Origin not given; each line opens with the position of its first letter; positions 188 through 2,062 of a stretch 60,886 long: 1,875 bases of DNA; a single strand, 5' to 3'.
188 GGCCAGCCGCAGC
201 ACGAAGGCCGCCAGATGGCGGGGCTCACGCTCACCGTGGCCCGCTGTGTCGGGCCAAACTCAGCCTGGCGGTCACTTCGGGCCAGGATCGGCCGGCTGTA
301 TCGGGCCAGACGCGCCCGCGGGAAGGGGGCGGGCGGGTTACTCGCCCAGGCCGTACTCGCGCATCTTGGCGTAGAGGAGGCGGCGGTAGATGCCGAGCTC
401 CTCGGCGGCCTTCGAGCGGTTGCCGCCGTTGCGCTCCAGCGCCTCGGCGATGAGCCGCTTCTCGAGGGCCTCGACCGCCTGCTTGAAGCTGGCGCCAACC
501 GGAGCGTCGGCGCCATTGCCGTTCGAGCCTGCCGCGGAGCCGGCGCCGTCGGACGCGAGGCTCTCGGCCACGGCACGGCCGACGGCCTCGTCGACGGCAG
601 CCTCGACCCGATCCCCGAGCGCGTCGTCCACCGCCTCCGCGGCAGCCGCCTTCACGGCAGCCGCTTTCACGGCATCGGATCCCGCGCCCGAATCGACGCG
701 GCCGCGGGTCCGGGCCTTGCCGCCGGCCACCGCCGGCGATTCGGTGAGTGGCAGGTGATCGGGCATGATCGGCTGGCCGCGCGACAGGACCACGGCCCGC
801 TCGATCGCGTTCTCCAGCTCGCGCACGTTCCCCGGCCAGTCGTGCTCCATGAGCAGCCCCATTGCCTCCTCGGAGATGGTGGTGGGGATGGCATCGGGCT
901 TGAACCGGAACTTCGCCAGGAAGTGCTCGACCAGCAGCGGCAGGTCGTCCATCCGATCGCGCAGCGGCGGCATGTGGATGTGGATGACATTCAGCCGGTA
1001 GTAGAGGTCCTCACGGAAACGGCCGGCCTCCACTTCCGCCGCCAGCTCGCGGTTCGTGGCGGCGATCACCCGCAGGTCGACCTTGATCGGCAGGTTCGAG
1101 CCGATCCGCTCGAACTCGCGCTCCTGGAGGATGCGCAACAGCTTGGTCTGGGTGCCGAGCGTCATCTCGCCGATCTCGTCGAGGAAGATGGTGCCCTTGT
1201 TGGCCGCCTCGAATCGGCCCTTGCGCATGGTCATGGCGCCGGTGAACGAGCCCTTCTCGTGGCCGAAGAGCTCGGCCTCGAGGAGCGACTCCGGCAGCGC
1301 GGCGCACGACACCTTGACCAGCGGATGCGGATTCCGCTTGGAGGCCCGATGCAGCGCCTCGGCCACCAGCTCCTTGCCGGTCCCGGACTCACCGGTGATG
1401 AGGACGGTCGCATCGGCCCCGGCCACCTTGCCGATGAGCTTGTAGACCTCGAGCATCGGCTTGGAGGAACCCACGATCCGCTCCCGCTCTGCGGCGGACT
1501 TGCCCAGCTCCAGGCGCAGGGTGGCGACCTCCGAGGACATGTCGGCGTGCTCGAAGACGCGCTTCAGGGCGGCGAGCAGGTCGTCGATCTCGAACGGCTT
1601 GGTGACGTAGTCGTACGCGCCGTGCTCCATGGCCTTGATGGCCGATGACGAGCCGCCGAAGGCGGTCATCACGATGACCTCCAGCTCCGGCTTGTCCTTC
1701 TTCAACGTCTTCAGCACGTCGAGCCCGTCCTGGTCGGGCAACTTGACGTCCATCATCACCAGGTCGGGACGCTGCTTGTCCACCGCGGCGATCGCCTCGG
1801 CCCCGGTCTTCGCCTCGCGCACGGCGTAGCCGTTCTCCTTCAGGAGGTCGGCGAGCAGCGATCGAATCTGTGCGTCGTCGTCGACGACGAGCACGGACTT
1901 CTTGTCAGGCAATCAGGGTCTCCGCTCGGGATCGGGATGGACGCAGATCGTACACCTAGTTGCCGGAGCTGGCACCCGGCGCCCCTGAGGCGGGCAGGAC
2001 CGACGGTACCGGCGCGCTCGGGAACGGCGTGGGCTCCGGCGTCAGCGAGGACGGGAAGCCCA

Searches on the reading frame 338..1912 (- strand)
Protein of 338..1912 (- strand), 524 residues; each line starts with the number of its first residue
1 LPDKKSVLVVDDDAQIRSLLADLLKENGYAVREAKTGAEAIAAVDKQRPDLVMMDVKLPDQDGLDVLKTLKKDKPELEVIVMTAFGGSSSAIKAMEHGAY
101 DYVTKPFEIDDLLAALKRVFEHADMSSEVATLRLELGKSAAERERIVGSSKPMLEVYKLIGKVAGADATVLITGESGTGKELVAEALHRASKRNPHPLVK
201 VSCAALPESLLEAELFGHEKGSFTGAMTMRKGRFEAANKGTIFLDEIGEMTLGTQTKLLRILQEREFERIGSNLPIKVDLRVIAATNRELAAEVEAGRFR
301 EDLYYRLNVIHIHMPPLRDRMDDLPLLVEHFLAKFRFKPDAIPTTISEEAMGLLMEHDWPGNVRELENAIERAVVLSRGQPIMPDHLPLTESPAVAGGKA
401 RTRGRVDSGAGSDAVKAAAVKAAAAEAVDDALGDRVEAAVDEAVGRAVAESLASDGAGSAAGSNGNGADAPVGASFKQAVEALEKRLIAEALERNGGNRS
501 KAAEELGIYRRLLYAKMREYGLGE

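Call 16: search_protein_families(library=pfam, proteins=[window:338-1912:-], max_evalue=0.001)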
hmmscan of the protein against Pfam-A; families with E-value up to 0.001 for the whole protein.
window:338-1912:- (524 aa): 7 families
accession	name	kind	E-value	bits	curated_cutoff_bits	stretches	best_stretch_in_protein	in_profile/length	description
PF00158.32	Sigma54_activat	-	1.6e-71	239.8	20.2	1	146-313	1-168/168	Sigma-54 interaction domain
PF00072.30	Response_reg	-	2.1e-33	115.3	30.2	1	7-116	1-110/111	Response regulator receiver domain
PF25601.1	AAA_lid_14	-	5.5e-25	87.5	27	1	318-389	1-72/87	AAA+ ATPase lid domain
PF14532.12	Sigma54_activ_2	-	2.9e-22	79.9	25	1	147-317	1-138/138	Sigma-54 interaction domain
PF02954.25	HTH_8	-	3.1e-14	52.8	22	1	480-520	2-42/42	Bacterial regulatory protein, Fis family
PF07728.20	AAA_5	-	6.6e-09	36.3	22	1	170-288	2-123/139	AAA domain (dynein-related subfamily)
PF00004.35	AAA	-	8.3e-06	26.7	21.2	1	170-301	1-125/131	ATPase family associated with various cellular activities (AAA)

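Call 90: search_protein_families(library=ncbifam, proteins=[window:338-1912:-], max_evalue=0.001)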
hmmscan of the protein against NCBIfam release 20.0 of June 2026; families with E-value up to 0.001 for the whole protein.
window:338-1912:- (524 aa): 122 families (the best 25 are shown)
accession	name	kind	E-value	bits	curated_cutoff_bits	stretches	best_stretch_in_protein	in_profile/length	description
NF008469.0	PRK11361.1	equivalog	3.2e-155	517.3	714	2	4-444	4-442/461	acetoacetate metabolism transcriptional regulator AtoC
TIGR01818.1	ntrC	equivalog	3.7e-141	471.1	558.6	1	7-442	1-428/463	nitrogen regulation protein NR(I)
NF007689.0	PRK10365.1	equivalog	3.4e-127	424.9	760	2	3-390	4-385/441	sigma-54-dependent response regulator transcription factor ZraR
TIGR02915.1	PEP_resp_reg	equivalog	1.9e-125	419.2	502.6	2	7-395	1-390/445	PEP-CTERM-box response regulator transcription factor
NF051870.1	NAssimRespRegNtrX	equivalog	8.2e-123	410.6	600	1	6-393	3-387/452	nitrogen assimilation response regulator NtrX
NF008176.1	PRK10923.1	equivalog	1.6e-116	389.6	620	1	5-389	4-383/469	nitrogen regulation protein NR(I)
NF041946.1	LuxO_transreg_Vib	equivalog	3.5e-116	388.7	800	1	10-408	2-397/463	quorum-sensing sigma-54 dependent transcriptional regulator LuxO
TIGR01817.1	nifA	equivalog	2.8e-114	382.8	528.85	1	138-519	190-526/534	nif-specific transcriptional activator NifA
NF050807.1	TransRegFlbDCaul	equivalog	1.3e-107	360.5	750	2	24-426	20-400/454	sigma-54-dependent transcriptional regulator FlbD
NF003451.0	PRK05022.1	equivalog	2.5e-104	349.8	476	1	134-515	180-503/512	nitric oxide reductase transcriptional regulator NorR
NF011695.0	PRK15115.1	equivalog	4.2e-103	345.5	763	1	6-387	8-377/445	two-component system response regulator GlrR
NF041552.1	TF_PrdR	equivalog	8.9e-101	338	795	2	128-389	250-512/577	sigma-54 dependent transcriptional regulator PrdR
NF049963.1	RespRegFlgRCampy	domain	4.9e-97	325.5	750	1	7-389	3-379/429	fla regulon two-component system response regulator FlgR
NF038308.1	RNA_repair_RtcR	equivalog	1.2e-92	311.5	650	1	138-412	174-452/530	RNA repair transcriptional activator RtcR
NF011958.0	PRK15429.1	equivalog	1.9e-89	301.1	830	1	131-382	366-617/692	formate hydrogenlyase transcriptional activator FlhA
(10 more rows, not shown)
